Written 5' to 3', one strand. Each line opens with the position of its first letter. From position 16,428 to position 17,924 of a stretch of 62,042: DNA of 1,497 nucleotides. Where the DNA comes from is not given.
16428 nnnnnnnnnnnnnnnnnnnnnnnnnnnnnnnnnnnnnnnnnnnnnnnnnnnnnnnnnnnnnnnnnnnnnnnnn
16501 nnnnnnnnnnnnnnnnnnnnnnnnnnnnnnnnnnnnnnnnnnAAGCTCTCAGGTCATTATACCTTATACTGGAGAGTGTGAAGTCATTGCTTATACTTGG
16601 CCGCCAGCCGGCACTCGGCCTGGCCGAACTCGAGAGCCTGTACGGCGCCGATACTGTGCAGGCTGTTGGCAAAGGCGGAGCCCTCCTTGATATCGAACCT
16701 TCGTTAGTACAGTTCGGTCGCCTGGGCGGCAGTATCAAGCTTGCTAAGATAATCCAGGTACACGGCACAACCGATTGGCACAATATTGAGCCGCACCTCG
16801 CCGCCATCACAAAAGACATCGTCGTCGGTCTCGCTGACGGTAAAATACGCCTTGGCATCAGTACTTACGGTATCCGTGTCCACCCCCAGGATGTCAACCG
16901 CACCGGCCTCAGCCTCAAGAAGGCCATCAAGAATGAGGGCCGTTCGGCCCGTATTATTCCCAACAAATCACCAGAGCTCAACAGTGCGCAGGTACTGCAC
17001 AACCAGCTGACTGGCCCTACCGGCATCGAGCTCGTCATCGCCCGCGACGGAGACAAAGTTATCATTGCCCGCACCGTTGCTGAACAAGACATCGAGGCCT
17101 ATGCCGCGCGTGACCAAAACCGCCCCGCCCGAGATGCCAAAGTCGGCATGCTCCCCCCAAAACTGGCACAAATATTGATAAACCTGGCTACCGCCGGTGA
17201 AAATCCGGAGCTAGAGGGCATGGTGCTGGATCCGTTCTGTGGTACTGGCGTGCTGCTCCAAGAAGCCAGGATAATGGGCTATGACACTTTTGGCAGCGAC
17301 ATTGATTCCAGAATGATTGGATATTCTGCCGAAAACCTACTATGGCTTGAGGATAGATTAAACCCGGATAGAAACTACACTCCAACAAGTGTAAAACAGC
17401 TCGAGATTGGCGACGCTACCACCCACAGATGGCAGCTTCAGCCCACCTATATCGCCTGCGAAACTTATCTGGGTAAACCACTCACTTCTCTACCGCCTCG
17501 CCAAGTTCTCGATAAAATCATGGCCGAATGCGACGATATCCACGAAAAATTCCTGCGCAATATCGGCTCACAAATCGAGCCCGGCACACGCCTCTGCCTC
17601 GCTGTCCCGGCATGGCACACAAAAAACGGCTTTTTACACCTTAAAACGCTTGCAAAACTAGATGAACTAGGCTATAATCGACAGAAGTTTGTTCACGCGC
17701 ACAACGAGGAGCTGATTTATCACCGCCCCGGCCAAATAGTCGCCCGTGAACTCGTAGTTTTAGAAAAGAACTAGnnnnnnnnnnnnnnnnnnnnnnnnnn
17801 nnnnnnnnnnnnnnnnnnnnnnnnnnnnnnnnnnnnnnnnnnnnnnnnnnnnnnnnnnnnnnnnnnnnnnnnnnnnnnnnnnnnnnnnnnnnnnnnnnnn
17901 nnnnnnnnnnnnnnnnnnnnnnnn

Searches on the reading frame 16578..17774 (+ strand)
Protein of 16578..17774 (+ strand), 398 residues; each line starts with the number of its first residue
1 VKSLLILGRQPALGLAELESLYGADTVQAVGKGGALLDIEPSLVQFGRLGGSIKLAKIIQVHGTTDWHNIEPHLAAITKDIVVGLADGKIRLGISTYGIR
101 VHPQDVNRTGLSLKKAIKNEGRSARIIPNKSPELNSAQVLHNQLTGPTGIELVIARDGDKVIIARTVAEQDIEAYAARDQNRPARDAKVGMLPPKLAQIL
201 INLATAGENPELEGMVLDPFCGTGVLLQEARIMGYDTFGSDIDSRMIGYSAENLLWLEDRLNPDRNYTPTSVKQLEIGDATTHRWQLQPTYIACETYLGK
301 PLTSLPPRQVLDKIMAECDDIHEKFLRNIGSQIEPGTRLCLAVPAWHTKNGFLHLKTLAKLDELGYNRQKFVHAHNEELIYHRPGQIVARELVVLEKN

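Call 16: search_protein_families(library=pfam, proteins=[window:16578-17774:+])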
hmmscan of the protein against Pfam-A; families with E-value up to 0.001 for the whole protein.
window:16578-17774:+ (398 aa): 2 families
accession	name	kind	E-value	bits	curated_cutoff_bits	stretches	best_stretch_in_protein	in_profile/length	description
PF01170.24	UPF0020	-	3.6e-05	24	22.3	1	187-237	7-53/197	RMKL-like, methyltransferase domain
PF01555.25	N6_N4_Mtase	-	0.00011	22.7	26.7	1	192-247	166-216/221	DNA methylase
